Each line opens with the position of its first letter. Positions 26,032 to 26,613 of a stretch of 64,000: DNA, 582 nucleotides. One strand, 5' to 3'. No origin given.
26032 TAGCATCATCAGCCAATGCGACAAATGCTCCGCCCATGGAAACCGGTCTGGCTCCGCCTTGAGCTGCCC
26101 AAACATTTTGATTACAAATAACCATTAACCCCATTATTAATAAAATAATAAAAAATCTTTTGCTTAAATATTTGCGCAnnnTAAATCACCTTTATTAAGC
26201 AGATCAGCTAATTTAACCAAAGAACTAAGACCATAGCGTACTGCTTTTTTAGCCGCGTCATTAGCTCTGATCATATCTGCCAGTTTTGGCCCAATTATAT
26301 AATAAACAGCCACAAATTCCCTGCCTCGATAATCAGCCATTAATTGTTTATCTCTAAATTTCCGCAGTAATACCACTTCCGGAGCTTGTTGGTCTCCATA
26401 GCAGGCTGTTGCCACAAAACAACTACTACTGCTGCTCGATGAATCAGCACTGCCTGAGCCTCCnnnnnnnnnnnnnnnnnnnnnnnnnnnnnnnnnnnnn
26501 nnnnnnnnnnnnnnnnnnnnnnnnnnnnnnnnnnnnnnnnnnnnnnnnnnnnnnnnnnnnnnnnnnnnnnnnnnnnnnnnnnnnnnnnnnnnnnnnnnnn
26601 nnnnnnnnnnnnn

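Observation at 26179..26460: Unusual Cys-containing C-terminal domain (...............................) after a poly-Ser linker on the C25 peptidase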

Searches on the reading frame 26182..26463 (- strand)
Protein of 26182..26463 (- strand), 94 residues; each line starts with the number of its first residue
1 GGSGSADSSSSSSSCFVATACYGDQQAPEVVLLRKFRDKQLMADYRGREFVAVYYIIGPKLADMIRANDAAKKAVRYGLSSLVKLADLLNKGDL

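Call 5: search_protein_families(library=ncbifam, proteins=[window:26182-26463:-], max_evalue=1)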
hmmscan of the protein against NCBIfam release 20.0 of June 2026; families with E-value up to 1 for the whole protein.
seq(94 aa): 1 family
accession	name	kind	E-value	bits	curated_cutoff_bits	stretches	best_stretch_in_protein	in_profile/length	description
NF041770.1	CFI_box_CTERM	domain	3.1e-24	84.6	40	1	15-83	1-69/69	CFI-box-CTERM domain-containing protein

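Call 6: search_protein_families(library=pfam, proteins=[window:26182-26463:-], max_evalue=1)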
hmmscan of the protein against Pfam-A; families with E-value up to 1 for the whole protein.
seq(94 aa): 0 families

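Call 12: find_homologous_proteins(query=window:26182-26442:-, max_evalue=0.001)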
Query seq(87 aa): no candidate shares three 5-residue words with the query. No homologue found.
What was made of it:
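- Tried and rejected: This was a tool limitation and it used up one search (call 12).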

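Call 25: search_solved_structures(query=A1, max_evalue=10)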
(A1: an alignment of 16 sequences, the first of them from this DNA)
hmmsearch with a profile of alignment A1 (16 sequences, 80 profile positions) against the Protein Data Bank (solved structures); distinct sequences matched with E-value up to 10: 10.
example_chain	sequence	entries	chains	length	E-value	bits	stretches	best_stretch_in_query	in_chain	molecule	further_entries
4v34_A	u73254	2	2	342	0.4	13.7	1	24-48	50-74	ALANYL-TRNA-DEPENDENT L-ALANYL- PHOPHATIDYLGLYCEROL SYNTHASE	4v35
4pz1_A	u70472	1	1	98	0.71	12.9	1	39-60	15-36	sHIP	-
4mer_A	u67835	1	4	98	0.72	12.9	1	39-60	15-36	streptococcal Histidine-rich glycoprotein Interacting Protein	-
8i79_F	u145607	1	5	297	0.8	12.8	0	14-37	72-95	BTB/POZ domain-containing protein KCTD7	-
4jei_A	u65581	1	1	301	1.5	11.9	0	24-57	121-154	Lipase 2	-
3o0d_A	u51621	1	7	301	1.7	11.8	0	24-57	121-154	Triacylglycerol lipase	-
9w50_A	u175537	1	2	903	2.4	11.3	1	24-48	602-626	Phosphatidylglycerol lysyltransferase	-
9j8q_A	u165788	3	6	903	2.4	11.3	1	24-48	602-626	Phosphatidylglycerol lysyltransferase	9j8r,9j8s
9w51_A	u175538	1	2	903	2.4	11.3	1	24-48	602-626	Phosphatidylglycerol lysyltransferase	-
9goe_A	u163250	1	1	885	2.5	11.2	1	24-48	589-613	Phosphatidylglycerol lysyltransferase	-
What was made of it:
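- Tried and rejected: The CFI-box profile gave only noise, with a best E of 0.4 (call 25).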

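Call 26: search_protein_representatives(protein=window:26182-26421:-)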
Query: 80 residues. Proteins with E-value up to 0.001 (for the whole library): 17114; up to 1e-10: 306; up to 1e-30: 0. The best 150 are listed.
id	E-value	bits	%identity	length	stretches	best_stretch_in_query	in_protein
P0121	1.5e-21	91.7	57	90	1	1-77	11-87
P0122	1.1e-19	85.8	43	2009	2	1-68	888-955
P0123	2.5e-17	78.3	42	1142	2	1-69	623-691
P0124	8.0e-16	73.5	51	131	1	1-76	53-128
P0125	1.8e-15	72.4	50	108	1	1-72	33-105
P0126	2.7e-15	71.8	51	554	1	1-75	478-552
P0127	9.7e-15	70.1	47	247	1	1-76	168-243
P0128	1.4e-14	69.6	54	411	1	1-78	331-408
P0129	1.7e-14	69.3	54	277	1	1-68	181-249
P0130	2.1e-14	69.0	49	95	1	1-71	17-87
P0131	2.5e-14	68.8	55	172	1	1-66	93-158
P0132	2.6e-14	68.7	46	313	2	1-62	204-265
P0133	3.8e-14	68.2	54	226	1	1-65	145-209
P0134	4.9e-14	67.9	50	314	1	1-74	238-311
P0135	7.8e-14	67.2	51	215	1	1-69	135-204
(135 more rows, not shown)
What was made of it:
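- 17,114 clusters at 50% identity match at E<=1e-3 (call 26).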

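Call 30: predict_structure(alignment_id=A1)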
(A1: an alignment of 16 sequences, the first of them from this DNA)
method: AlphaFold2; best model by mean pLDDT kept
length: 80 residues; sequences in the alignment: 16
mean_pLDDT: 93.1   pTM: 0.79
mean pLDDT of the five models: 93.1, 88.9, 86.3, 85.6, 81.7
residues with pLDDT >= 90: 75; 70-90: 2; 50-70: 2; < 50: 1
segments of 3 or more residues with pLDDT < 50: none
pLDDT, mean of each block of 10 residues (from residue 1): 95 96 94 96 95 94 94 81
secondary structure, 60 per line:
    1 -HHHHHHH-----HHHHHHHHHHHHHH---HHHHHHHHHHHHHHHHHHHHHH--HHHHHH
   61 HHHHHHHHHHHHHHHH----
elements in order: H2-8 H14-27 H31-52 H55-76
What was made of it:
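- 26215..26421 (-): CFI-box-CTERM domain proper, residues 765-833. Signature elements are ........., LRKFRD, G797, YYxxGP and R826. Predicted as four helices. AlphaFold2 pLDDT 93.1 with helices at 2-8, 14-27, 31-52 and 55-76 (call 30).
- On T9SS C-terminal sorting domain (Por_Secre_tail / TIGR04183): The AlphaFold2 model is four helices (call 30).
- Closest known: T9SS C-terminal domain. Different: The tail is all-helical rather than a beta-sandwich and gives no Pfam or NCBIfam CTD hit (calls 5, 6, 30).
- Checked: It has no hydrophobic segment and is predicted all-helical (call 30), so it is neither a T9SS beta-sandwich CTD nor a TM-type sorting signal.
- AlphaFold2 gives pLDDT 93.1 and four helices (call 30).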

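Call 33: fold_search(model_id=the predicted structure, library=pdb)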
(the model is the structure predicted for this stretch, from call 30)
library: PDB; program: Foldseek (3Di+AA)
matches with E <= 10: 2; with E <= 0.001: 0
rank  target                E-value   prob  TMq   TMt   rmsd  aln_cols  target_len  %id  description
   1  5uhk_B                7.3e+00  0.03  0.21  0.17   9.5        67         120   21  Crystal structure of the core catalytic domain of Human O-GlcNAcase (released 2017-03-29)
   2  4xry_A                9.8e+00  0.02  0.26  0.07  12.8        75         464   15  Human Cytochrome P450 2D6 BACE1 Inhibitor 5 Complex (released 2015-05-20)
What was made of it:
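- No homologue or fold match to a known metal- or cofactor-binding domain was found (calls 25, 33).
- Tried and rejected: Foldseek against the PDB gave nothing, with a best E of 7.3 (call 33).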

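Call 44: search_protein_families(library=pfam, alignment_id=A3, max_evalue=0.001)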
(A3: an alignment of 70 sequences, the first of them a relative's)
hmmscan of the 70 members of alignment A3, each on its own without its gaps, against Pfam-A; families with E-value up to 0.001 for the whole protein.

A. member 1, P0123 (1142 aa): 0 families

B. families by the number of members that match (of 70 scanned): 104 families (the first 25 are shown)
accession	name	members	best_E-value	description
PF18911.6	PKD_4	8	8.6e-12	PKD domain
PF00515.34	TPR_1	6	8.6e-55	Tetratricopeptide repeat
PF07719.23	TPR_2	5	3.2e-43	Tetratricopeptide repeat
PF18998.6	Flg_new_2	5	2.1e-18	Divergent InlB B-repeat domain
PF13181.12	TPR_8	4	2.3e-42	Tetratricopeptide repeat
PF13472.12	Lipase_GDSL_2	4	1.4e-26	GDSL-like Lipase/Acylhydrolase family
PF00657.28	Lipase_GDSL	4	1.1e-18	GDSL-like Lipase/Acylhydrolase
PF00041.27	fn3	4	1.6e-12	Fibronectin type III domain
PF13424.12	TPR_12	3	1.7e-22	Tetratricopeptide repeat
PF10282.15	Lactonase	3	1.3e-20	Lactonase, 7-bladed beta-propeller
PF25174.1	Beta-prop_THOC3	3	3.6e-12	THOC3 beta-propeller domain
PF24684.1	Vgb_lyase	3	3e-09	Virginiamycin B lyase family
PF25182.1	NonGDSL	3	4.5e-07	Non-GDSL lipase-like family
PF00801.26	PKD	3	1.4e-06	PKD domain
PF13517.12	FG-GAP_3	2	9.4e-40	FG-GAP-like repeat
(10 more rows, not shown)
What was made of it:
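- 104 Pfam families occur among 70 host proteins (call 44).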

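Call 67: fold_search(model_id=the predicted structure, library=viral)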
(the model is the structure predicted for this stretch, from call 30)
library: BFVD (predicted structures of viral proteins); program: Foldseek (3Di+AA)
matches with E <= 10: 7; with E <= 0.001: 0
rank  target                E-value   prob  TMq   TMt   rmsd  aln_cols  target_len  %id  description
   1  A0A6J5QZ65            1.3e+00  0.85  0.63  0.12   2.7        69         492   25  Intramolecular chaperone auto-processing domain containing protein [uncultured Caudovirales phage]
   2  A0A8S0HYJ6            3.1e+00  0.04  0.20  0.21  10.1        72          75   21  (no name in the UniProt tables at hand)
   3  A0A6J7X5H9            4.0e+00  0.47  0.61  0.16   2.8        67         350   24  Uncharacterized protein [uncultured Caudovirales phage]
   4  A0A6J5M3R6            6.8e+00  0.02  0.20  0.18  12.9        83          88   22  Uncharacterized protein [uncultured Caudovirales phage]
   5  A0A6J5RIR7            8.6e+00  0.05  0.33  0.40  11.1        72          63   11  Holin [uncultured Caudovirales phage]
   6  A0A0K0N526            8.6e+00  0.03  0.24  0.19  12.5        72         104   12  Uncharacterized protein [Tsukamurella phage TIN2]
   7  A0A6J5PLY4            9.7e+00  0.02  0.23  0.21  14.5        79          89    6  Uncharacterized protein [uncultured Caudovirales phage]
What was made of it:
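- Closest known: Phage tailspike C-terminal intramolecular chaperone auto-processing domain. Same: There is a weak fold resemblance (call 67).
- The best fold match in BFVD is a phage 'intramolecular chaperone auto-processing domain' protein, with probability 0.85, TM 0.63, rmsd 2.7 A and 25% identity over 69 columns (call 67). Small helical bundles match easily, and I could not see which part of the 492-aa phage protein aligned (call 67).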
